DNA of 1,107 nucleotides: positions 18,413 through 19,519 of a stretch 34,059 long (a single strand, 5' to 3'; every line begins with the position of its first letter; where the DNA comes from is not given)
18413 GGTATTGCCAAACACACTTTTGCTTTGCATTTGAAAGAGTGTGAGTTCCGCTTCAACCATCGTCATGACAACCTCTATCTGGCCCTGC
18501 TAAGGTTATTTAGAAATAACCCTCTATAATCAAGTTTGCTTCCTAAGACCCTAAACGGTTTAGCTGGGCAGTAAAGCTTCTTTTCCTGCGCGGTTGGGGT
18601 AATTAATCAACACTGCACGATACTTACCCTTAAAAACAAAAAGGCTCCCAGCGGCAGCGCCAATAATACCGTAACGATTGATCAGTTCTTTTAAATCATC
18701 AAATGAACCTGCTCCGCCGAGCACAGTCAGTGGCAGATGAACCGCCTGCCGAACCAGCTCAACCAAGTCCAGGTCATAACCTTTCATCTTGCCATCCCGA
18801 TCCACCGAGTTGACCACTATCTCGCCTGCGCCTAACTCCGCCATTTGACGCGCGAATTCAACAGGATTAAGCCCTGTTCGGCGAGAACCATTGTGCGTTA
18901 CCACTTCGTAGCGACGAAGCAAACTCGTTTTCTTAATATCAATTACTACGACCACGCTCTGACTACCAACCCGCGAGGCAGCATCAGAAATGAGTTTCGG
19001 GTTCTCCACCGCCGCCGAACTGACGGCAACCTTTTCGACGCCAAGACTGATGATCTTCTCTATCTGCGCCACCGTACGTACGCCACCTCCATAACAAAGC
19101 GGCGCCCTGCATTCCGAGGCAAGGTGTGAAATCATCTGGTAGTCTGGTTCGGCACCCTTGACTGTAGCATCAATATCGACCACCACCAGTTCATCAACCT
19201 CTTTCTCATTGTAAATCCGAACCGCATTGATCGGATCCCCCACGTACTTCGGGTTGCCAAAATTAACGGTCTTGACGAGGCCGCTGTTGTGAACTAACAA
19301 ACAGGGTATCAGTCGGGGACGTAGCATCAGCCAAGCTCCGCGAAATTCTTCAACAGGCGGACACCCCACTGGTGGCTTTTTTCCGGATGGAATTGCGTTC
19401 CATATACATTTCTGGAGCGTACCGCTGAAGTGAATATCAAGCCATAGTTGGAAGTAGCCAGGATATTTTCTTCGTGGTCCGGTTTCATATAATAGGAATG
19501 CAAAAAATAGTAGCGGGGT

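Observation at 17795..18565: IS1016-group element inserted between wbuZ and the bi-domain oxidoreductase, with an amber-disrupted transposase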

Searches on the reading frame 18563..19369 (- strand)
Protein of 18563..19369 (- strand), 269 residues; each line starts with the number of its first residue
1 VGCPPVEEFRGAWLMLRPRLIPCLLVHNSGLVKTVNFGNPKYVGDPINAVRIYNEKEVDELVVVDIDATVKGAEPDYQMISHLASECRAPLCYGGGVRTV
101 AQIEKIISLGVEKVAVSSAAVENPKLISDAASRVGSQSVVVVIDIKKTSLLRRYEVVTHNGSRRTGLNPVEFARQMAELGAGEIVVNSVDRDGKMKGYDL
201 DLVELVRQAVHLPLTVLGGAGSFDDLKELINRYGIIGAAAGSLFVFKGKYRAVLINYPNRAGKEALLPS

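Call 7: search_protein_families(library=pfam, proteins=[window:18563-19369:-])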
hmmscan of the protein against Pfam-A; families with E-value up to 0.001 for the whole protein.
window:18563-19369:- (269 aa): 2 families
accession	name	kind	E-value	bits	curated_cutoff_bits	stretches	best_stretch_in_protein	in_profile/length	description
PF00977.27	His_biosynth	-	1.1e-61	208.6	23.6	1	19-249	1-226/228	Histidine biosynthesis protein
PF01207.24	Dus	-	1e-05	25.3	20.4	0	73-170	169-268/311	Dihydrouridine synthase (Dus)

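Call 8: search_protein_families(library=ncbifam, proteins=[window:18563-19369:-])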
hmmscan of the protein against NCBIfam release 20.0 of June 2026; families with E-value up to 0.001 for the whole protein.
window:18563-19369:- (269 aa): 14 families
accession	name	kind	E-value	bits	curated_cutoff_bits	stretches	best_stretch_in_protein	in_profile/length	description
NF038364.1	AglZ_HisF2_fam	equivalog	1.3e-114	381.8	310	1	16-262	1-246/248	AglZ/HisF2 family acetamidino modification protein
TIGR03572.1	WbuZ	equivalog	4.2e-90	301.2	299.7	1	15-246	1-232/232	glycosyl amidation-associated protein WbuZ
TIGR00735.1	hisF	equivalog_domain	2.1e-59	200.9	294.55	1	15-246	1-234/254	imidazole glycerol phosphate synthase subunit HisF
TIGR00007.1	TIGR00007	equivalog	7e-36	124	228.95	1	41-239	24-216/231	1-(5-phosphoribosyl)-5-[(5-phosphoribosylamino)methylideneamino]imidazole-4-carboxamide isomerase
NF010112.0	PRK13585.1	equivalog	3.7e-35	121.6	243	1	25-243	10-223/241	1-(5-phosphoribosyl)-5-[(5-phosphoribosylamino)methylideneamino]imidazole-4-carboxamide isomerase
TIGR01919.1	hisA-trpF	equivalog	1.3e-18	67.4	306.45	1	37-231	24-213/243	bifunctional 1-(5-phosphoribosyl)-5-((5-phosphoribosylamino)methylideneamino)imidazole-4-carboxamide isomerase/phosphoribosylanthranilate is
NF010113.0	PRK13586.1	equivalog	5e-17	62.3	238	1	39-239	25-220/232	1-(5-phosphoribosyl)-5-((5-phosphoribosylamino)methylideneamino)imidazole-4-carboxamide isomerase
NF010114.0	PRK13587.1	equivalog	2.1e-14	53.8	305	1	49-240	36-224/234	1-(5-phosphoribosyl)-5-((5-phosphoribosylamino)methylideneamino)imidazole-4-carboxamide isomerase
TIGR02129.1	hisA_euk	equivalog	1.5e-12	47.8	229.3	1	128-249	120-243/255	phosphoribosylformimino-5-aminoimidazole carboxamide ribotide isomerase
NF003156.0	PRK04128.1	equivalog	3.2e-12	46.8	285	1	41-148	27-130/231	1-(5-phosphoribosyl)-5-((5-phosphoribosylamino)methylideneamino)imidazole-4-carboxamide isomerase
NF010712.0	PRK14114.1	equivalog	4.2e-11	42.8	327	1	42-228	28-205/241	1-(5-phosphoribosyl)-5-((5-phosphoribosylamino)methylideneamino)imidazole-4-carboxamide isomerase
TIGR00734.1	hisAF_rel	hypoth_equivalog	9.7e-09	35.4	179.85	1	54-119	151-215/221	HisA/HisF family protein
NF002231.0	PRK01130.1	subfamily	0.00023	20.3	189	1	70-120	163-213/230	putative N-acetylmannosamine-6-phosphate 2-epimerase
NF005288.0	PRK06806.1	equivalog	0.00036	19.9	396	0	47-123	156-236/281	class II fructose-bisphosphate aldolase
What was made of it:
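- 18560..19327 (-): wbuZ (HisF-like acetamidino-sugar gene), the last gene upstream of the insertion; stop TAA at 18560-18562. NCBIfam AglZ_HisF2 382 bits and WbuZ 301 bits (call 8).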

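Call 9: find_encoding_contigs(protein=window:18563-19369:-, flank=10000, max_places=10)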
Protein window:18563-19369:- (269 aa): no gene with exactly this product is on record in the collection.

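Call 13: find_encoding_contigs(protein=window:18563-19327:-, flank=10000, max_places=10)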
Protein window:18563-19327:- (255 aa): 3 contigs read that carry it; 1 place shown.
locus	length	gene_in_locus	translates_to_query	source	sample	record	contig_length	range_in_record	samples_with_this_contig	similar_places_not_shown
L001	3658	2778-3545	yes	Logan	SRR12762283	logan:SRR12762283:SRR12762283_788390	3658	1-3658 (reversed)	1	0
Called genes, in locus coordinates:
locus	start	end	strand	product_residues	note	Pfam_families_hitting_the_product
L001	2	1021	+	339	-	?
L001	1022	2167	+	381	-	-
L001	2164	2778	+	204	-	PF00117:GATase, PF07685:GATase_3, PF01174:SNO (weak), PF07722:Peptidase_C26 (faint)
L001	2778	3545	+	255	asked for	PF00977:His_biosynth, PF01207:Dus (faint)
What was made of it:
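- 18560..19327 (-): The exact product is on record (call 13).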

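Call 34: find_related_loci(query=window:18563-19327:-, collection=metagenome_contigs, flank=4000)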
Query window:18563-19327:- (255 aa) in metagenome_contigs; peptide patterns used: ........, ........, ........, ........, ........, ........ (x = any residue, [..] = any of these).
600 stretches matched a pattern (row limit reached: there are more); 464 encode a relative of the query (tblastn E <= 1e-3); the best 80 are kept; 80 distinct loci.
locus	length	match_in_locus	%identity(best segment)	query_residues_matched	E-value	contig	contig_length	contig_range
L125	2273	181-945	93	1-255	5e-169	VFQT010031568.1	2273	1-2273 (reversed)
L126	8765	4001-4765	91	1-255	8e-155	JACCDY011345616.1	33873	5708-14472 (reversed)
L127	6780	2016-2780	87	1-255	2e-151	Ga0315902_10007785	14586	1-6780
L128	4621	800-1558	85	1-253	2e-146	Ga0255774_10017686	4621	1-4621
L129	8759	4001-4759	89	1-253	3e-142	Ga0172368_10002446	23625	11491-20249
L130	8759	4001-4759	79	1-253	2e-130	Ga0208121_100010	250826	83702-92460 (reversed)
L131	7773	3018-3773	75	1-252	4e-127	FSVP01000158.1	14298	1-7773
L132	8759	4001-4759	72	1-253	2e-125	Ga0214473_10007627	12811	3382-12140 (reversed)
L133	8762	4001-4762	70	1-253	4e-123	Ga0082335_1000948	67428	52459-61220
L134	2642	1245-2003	70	1-253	4e-128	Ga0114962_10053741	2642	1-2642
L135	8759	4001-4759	72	1-253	8e-123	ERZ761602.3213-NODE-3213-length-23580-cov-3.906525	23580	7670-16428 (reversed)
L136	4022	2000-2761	72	1-253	1e-122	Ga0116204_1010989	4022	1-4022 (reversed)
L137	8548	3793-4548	72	1-252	5e-121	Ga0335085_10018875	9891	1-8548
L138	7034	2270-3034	71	1-255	1e-120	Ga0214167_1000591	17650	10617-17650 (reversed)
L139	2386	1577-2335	70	1-253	2e-126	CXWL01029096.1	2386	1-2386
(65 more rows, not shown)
